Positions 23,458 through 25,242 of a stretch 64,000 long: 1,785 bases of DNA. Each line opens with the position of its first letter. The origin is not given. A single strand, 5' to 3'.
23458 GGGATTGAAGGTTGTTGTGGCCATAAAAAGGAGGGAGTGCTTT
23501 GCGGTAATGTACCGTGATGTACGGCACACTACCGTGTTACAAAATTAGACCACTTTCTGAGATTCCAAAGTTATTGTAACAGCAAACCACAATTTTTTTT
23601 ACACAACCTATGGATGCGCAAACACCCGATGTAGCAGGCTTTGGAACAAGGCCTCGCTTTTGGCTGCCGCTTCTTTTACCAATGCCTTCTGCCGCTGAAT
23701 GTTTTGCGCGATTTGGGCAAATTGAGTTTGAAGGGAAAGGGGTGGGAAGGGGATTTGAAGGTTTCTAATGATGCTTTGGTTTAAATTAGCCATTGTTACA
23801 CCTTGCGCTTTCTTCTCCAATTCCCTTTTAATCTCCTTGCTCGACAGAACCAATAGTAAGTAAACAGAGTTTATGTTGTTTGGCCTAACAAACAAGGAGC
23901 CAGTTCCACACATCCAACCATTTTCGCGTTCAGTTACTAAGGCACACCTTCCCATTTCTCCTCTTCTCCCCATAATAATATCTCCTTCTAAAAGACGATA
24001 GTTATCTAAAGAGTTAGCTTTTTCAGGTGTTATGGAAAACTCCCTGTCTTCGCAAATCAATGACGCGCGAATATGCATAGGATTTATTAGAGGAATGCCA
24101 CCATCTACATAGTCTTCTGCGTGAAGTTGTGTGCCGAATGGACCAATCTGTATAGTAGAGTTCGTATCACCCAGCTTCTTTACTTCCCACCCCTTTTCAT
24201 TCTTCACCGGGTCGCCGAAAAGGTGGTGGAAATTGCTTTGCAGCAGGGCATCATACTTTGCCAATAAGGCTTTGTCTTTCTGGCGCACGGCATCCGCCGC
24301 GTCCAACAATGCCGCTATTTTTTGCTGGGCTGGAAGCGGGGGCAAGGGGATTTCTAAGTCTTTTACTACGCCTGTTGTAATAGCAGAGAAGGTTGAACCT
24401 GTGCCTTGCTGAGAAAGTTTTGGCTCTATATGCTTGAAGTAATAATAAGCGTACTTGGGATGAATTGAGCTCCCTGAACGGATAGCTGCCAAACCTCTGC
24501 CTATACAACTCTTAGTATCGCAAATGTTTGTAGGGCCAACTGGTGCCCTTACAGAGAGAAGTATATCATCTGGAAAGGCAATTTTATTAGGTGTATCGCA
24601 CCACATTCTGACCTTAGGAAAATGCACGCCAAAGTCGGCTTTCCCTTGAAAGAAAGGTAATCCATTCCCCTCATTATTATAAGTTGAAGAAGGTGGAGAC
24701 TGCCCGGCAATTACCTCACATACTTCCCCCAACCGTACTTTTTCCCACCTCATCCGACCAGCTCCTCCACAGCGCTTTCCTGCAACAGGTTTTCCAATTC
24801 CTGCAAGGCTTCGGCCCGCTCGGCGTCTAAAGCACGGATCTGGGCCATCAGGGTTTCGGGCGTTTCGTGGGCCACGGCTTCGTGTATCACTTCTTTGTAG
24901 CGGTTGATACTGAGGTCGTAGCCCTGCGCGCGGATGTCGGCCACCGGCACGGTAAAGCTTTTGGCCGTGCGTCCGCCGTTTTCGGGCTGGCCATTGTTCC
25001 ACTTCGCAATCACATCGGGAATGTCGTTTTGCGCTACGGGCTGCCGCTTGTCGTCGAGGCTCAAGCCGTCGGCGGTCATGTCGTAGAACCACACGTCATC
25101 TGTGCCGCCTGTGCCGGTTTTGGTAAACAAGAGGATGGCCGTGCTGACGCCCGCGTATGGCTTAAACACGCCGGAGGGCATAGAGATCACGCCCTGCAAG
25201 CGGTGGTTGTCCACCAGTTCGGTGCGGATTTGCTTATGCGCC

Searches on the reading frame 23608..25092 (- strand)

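Call 42: search_protein_families(library=pfam, proteins=[window:23608-25092:-], max_evalue=0.001)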
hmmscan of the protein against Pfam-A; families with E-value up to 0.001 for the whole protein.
window:23608-25092:- (494 aa): 1 family
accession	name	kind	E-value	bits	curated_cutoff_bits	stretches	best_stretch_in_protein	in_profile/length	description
PF01420.25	Methylase_S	-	1.8e-38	132.8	22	2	116-268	4-154/168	Type I restriction modification DNA specificity domain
